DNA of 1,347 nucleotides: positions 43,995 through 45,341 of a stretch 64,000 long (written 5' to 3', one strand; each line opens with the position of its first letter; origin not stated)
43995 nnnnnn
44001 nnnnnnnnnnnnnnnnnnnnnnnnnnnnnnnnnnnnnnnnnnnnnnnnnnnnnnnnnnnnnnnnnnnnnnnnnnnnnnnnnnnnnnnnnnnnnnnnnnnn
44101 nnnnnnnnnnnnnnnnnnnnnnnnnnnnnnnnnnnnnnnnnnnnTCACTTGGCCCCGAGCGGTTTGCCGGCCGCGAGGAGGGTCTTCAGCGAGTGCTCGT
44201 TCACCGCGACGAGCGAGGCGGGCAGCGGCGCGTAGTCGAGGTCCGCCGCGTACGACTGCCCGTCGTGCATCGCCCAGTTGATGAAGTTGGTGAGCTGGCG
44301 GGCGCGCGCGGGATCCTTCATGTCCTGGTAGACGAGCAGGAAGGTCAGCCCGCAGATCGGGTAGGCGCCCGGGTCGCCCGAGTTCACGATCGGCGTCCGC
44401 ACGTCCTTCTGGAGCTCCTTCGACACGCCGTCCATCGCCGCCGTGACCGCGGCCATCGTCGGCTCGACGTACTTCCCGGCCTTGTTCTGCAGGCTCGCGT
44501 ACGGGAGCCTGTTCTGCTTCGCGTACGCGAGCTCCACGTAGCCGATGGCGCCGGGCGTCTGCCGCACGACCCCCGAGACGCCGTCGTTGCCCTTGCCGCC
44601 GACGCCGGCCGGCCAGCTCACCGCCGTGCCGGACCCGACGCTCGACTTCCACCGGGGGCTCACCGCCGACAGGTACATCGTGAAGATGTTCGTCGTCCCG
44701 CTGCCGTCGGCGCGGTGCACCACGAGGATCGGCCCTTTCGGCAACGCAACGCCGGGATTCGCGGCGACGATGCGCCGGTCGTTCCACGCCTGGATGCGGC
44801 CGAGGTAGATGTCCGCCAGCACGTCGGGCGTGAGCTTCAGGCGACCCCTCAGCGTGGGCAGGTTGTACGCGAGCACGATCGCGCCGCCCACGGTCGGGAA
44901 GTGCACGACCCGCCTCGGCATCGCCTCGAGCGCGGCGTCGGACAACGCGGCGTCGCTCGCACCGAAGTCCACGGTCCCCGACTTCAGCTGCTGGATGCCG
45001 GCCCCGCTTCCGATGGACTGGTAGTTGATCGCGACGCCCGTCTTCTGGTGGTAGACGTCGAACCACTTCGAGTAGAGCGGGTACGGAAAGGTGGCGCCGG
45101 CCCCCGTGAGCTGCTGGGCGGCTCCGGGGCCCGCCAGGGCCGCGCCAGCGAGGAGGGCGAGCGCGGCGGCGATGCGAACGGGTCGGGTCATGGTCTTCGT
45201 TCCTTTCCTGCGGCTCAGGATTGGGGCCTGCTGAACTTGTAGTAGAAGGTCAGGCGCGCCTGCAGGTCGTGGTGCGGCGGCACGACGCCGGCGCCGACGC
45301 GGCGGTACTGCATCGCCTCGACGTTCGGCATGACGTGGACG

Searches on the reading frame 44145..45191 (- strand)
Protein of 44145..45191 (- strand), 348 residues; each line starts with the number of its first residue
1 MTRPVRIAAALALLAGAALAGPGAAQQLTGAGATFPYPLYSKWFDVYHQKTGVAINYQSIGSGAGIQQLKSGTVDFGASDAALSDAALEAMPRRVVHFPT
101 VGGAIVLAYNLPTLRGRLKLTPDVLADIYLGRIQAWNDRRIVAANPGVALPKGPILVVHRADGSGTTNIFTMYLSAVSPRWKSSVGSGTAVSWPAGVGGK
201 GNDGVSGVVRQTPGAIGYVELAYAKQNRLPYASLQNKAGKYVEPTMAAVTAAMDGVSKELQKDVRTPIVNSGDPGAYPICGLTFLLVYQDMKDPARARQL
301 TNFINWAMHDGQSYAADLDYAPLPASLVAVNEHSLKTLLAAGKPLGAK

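Call 20: search_protein_families(library=pfam, proteins=[window:44145-45191:-], max_evalue=0.01)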
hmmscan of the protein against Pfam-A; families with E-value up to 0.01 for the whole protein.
window:44145-45191:- (348 aa): 3 families
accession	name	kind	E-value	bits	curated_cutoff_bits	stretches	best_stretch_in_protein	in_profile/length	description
PF12849.12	PBP_like_2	-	1.8e-46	159.5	27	1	22-308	6-264/267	PBP superfamily domain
PF01547.30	SBP_bac_1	-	3.5e-16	60.5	26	1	27-303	3-299/307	Bacterial extracellular solute-binding protein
PF12727.12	PBP_like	-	0.0002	21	27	1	48-175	6-114/193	PBP superfamily domain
